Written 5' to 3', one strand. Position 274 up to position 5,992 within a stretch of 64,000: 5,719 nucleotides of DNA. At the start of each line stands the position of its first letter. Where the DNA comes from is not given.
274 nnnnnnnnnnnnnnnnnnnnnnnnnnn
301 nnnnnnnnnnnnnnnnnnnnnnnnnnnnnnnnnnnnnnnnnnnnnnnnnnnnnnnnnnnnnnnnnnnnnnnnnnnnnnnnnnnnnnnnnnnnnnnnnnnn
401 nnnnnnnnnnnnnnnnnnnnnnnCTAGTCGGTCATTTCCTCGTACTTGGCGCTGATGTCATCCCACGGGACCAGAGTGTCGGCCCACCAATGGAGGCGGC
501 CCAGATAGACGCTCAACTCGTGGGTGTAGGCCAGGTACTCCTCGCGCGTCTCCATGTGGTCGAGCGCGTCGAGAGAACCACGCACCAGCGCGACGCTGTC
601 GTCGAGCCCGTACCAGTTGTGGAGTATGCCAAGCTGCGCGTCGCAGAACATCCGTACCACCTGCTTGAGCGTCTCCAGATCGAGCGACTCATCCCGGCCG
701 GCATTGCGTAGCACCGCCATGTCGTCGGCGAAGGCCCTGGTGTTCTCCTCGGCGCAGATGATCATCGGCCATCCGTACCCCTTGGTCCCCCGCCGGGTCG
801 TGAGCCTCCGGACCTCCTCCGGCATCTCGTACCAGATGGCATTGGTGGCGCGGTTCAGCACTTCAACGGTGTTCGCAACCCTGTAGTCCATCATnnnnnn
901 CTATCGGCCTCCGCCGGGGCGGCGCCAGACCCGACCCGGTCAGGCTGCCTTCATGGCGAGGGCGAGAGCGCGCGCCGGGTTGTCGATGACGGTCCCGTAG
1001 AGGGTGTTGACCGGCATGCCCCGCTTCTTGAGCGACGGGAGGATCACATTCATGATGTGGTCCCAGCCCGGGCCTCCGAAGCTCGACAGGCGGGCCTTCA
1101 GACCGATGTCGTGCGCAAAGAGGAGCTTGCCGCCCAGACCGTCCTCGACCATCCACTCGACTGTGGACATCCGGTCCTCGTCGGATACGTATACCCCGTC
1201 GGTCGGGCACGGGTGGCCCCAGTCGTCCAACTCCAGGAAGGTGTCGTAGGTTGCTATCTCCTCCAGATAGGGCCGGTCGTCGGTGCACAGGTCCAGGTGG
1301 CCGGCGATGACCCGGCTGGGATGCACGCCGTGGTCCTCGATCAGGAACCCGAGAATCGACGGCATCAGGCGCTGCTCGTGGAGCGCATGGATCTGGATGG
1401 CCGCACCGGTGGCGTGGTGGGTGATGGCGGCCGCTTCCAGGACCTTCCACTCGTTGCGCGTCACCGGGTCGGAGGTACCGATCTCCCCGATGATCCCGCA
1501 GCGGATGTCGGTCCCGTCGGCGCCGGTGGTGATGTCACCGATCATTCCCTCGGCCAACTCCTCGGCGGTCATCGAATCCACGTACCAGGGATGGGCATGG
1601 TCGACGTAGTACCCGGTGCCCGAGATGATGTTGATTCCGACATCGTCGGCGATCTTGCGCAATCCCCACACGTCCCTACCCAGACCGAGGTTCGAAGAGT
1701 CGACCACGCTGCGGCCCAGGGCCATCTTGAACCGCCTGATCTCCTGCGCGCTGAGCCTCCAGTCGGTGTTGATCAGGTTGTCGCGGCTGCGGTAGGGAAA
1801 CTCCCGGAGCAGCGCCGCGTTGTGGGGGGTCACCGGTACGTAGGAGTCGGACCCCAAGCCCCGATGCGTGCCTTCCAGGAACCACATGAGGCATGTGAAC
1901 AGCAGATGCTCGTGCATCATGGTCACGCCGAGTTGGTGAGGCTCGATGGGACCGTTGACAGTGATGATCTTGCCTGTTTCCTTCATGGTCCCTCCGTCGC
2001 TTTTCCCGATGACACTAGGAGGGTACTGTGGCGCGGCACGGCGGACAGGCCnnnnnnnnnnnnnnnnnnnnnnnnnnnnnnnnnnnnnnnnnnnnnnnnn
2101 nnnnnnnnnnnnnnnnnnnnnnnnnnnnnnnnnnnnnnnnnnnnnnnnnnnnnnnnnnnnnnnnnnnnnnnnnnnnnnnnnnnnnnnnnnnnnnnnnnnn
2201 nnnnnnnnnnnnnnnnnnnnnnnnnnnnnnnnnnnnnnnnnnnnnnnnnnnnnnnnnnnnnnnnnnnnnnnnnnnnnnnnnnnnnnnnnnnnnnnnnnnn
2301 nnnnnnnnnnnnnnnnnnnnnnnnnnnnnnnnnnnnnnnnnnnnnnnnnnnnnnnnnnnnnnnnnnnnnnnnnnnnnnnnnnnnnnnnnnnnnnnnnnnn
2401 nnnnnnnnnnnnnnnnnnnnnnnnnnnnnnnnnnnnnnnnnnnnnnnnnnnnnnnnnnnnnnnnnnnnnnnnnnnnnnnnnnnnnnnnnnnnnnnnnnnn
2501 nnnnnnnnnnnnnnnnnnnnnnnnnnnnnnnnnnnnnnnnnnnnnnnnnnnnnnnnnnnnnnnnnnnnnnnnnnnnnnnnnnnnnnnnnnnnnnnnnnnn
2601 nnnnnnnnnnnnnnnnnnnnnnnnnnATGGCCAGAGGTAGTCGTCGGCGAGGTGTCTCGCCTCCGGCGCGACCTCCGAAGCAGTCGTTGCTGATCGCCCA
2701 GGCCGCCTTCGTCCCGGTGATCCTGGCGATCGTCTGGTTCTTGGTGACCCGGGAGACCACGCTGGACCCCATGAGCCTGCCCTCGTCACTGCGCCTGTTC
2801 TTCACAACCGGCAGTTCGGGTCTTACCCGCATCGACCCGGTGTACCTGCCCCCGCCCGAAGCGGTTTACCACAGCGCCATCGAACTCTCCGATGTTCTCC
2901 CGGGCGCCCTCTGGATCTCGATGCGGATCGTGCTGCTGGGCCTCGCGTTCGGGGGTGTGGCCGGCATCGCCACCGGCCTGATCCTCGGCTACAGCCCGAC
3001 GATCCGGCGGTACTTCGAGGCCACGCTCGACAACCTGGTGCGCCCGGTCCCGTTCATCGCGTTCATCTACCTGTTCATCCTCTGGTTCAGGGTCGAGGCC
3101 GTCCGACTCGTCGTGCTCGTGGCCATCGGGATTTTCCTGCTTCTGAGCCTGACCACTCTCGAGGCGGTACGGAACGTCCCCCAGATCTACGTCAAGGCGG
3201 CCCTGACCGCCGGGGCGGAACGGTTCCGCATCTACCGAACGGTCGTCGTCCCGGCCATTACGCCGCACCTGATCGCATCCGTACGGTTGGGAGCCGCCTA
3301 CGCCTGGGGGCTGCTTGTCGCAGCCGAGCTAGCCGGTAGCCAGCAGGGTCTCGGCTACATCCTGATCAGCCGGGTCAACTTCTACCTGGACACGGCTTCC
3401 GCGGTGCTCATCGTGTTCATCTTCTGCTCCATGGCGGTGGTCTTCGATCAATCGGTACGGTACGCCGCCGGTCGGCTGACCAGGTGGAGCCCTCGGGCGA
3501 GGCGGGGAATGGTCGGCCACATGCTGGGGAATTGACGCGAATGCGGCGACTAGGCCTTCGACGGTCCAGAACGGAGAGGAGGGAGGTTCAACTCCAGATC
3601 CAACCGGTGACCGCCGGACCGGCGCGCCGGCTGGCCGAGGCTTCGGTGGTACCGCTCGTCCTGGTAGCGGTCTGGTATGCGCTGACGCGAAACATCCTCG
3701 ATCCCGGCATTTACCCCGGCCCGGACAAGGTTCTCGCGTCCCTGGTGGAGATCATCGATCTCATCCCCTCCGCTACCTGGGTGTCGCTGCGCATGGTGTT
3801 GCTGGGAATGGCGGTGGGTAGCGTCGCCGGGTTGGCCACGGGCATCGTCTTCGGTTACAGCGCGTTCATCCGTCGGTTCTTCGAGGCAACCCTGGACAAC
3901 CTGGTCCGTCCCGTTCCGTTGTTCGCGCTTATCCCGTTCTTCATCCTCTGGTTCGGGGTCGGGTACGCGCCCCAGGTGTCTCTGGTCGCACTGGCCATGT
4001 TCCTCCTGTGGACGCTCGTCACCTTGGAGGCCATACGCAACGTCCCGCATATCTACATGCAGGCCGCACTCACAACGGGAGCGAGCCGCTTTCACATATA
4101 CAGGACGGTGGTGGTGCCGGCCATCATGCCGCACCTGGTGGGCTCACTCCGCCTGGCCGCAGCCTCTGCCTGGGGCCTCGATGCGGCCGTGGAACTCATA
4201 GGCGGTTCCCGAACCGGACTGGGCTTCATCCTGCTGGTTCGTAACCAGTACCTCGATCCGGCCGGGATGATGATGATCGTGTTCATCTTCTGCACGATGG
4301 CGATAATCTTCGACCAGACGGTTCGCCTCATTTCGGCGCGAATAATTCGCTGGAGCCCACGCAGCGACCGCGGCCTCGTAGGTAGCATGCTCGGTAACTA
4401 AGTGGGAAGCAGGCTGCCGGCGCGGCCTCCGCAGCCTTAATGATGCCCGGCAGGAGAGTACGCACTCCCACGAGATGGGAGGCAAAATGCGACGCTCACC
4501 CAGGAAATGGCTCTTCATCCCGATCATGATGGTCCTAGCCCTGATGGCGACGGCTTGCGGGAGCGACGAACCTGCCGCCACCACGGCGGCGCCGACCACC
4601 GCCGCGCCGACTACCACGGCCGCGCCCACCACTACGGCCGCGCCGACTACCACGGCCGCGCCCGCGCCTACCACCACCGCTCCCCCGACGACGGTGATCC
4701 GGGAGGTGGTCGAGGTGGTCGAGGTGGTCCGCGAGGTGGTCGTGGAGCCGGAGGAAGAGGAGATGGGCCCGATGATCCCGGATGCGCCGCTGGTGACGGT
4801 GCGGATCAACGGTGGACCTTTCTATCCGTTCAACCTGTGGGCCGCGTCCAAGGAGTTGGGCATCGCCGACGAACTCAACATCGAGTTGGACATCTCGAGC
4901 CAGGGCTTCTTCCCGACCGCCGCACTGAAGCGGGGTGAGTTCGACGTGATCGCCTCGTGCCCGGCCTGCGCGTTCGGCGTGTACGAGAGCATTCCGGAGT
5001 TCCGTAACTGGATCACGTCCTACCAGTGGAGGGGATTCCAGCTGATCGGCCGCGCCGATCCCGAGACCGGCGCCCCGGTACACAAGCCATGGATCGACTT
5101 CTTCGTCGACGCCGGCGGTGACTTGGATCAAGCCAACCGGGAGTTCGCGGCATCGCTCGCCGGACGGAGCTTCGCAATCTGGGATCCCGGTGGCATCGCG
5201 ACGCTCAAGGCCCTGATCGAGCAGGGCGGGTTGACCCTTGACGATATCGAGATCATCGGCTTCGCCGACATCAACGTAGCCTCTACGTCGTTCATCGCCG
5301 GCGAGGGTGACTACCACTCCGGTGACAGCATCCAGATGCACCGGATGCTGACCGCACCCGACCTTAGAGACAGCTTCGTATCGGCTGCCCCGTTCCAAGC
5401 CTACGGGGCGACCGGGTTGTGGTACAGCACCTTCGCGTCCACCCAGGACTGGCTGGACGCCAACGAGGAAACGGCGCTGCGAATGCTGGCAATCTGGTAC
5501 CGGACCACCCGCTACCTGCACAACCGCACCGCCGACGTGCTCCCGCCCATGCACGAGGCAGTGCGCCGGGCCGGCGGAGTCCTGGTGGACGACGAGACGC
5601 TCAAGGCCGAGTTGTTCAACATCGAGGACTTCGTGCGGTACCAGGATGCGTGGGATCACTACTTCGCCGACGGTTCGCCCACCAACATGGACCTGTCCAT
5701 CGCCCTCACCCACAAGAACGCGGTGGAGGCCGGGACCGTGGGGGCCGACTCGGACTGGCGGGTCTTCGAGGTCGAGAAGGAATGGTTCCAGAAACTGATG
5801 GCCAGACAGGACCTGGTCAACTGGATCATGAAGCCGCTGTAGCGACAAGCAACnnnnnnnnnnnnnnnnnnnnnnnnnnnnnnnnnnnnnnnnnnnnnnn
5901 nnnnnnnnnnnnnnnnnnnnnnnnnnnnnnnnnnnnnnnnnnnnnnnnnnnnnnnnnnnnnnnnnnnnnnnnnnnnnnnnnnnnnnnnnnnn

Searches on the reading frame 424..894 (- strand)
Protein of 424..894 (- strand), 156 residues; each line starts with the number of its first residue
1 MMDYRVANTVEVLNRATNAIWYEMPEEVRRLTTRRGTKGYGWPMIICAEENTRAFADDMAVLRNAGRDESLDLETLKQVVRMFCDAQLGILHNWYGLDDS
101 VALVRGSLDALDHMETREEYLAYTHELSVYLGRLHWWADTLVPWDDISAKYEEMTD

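Call 7: search_protein_families(library=pfam, proteins=[window:424-894:-], max_evalue=0.001)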
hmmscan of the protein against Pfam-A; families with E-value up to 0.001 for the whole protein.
window:424-894:- (156 aa): 1 family
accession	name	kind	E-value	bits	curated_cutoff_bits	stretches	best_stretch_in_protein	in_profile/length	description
PF18631.6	Cucumopine_C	-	2e-13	51.2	27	1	8-138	3-138/141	Cucumopine synthase C-terminal helical bundle domain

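Call 61: search_protein_families(library=ncbifam, proteins=[window:424-894:-], max_evalue=0.00001)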
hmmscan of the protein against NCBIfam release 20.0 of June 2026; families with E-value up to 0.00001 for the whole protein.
window:424-894:- (156 aa): 0 families

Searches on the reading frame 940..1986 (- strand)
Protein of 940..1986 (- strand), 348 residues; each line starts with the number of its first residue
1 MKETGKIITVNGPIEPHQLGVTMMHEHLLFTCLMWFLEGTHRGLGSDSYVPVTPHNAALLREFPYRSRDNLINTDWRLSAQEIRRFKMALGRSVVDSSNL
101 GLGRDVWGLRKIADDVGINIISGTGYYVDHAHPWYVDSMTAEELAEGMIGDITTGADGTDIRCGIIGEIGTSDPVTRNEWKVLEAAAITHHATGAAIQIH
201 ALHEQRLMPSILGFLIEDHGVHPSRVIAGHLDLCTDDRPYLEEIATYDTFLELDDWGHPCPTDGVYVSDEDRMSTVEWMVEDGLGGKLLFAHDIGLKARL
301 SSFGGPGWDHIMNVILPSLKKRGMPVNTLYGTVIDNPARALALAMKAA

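Call 7: search_protein_families(library=pfam, proteins=[window:940-1986:-], max_evalue=0.001)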
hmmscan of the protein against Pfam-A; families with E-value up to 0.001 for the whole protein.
window:940-1986:- (348 aa): 1 family
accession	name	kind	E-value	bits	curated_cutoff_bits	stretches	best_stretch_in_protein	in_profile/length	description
PF02126.24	PTE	-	6.3e-61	206.9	22.4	1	14-341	1-297/298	Phosphotriesterase family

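Call 61: search_protein_families(library=ncbifam, proteins=[window:940-1986:-], max_evalue=0.00001)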
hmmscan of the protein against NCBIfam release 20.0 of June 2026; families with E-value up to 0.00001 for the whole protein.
window:940-1986:- (348 aa): 3 families
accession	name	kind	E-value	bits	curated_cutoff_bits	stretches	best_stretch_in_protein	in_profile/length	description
NF007373.0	PRK09875.1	equivalog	8.4e-40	137.1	486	1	77-337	34-287/292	phosphotriesterase-related protein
NF041153.1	organophos_OPH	equivalog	3.5e-25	88.9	500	1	65-258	73-257/365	organophosphate hydrolase OPH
NF045706.1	PhFuoseLconase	equivalog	1.5e-11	44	630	1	75-343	44-326/332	phospho-furanose lactonase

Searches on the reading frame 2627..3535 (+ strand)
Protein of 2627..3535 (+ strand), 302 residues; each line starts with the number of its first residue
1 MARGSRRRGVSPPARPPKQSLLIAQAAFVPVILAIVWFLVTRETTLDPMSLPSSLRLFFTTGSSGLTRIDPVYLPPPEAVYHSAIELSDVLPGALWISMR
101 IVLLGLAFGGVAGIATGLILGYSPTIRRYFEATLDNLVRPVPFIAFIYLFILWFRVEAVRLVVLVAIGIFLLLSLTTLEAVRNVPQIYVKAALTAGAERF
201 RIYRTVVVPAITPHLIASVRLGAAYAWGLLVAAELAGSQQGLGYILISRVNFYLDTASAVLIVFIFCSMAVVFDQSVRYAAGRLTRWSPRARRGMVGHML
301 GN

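Call 7: search_protein_families(library=pfam, proteins=[window:2627-3535:+], max_evalue=0.001)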
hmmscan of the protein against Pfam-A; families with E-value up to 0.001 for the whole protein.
window:2627-3535:+ (302 aa): 1 family
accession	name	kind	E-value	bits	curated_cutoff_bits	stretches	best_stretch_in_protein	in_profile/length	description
PF00528.27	BPD_transp_1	-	1.7e-18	67.4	26.4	1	113-284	1-182/184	Binding-protein-dependent transport system inner membrane component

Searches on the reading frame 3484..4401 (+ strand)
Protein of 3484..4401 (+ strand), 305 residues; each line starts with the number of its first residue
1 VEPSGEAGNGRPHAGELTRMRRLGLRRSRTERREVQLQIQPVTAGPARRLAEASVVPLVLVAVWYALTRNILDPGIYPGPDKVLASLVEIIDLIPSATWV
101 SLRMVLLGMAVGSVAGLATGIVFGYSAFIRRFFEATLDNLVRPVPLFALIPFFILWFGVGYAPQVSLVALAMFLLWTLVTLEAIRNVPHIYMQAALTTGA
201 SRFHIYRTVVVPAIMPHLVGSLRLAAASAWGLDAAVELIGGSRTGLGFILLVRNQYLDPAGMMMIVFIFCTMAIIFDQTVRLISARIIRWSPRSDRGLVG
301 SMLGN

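Call 7: search_protein_families(library=pfam, proteins=[window:3484-4401:+], max_evalue=0.001)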
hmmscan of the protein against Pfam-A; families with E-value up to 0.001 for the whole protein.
window:3484-4401:+ (305 aa): 1 family
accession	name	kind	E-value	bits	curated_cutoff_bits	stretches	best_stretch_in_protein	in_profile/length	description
PF00528.27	BPD_transp_1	-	1.1e-18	68.1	26.4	1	116-288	1-183/184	Binding-protein-dependent transport system inner membrane component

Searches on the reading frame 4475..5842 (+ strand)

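Call 7: search_protein_families(library=pfam, proteins=[window:4475-5842:+], max_evalue=0.001)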
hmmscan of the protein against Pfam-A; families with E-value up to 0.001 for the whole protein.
window:4475-5842:+ (455 aa): 2 families
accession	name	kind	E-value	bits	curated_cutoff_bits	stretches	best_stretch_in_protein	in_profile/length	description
PF21827.1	New_glue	-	3.1e-05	24.1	31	1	19-72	7-65/94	New glue protein family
PF09084.16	NMT1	-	0.00018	21.9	20.5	1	225-350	88-211/216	NMT1/THI5 like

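Call 61: search_protein_families(library=ncbifam, proteins=[window:4475-5842:+], max_evalue=0.00001)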
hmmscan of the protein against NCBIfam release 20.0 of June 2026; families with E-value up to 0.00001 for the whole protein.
window:4475-5842:+ (455 aa): 0 families
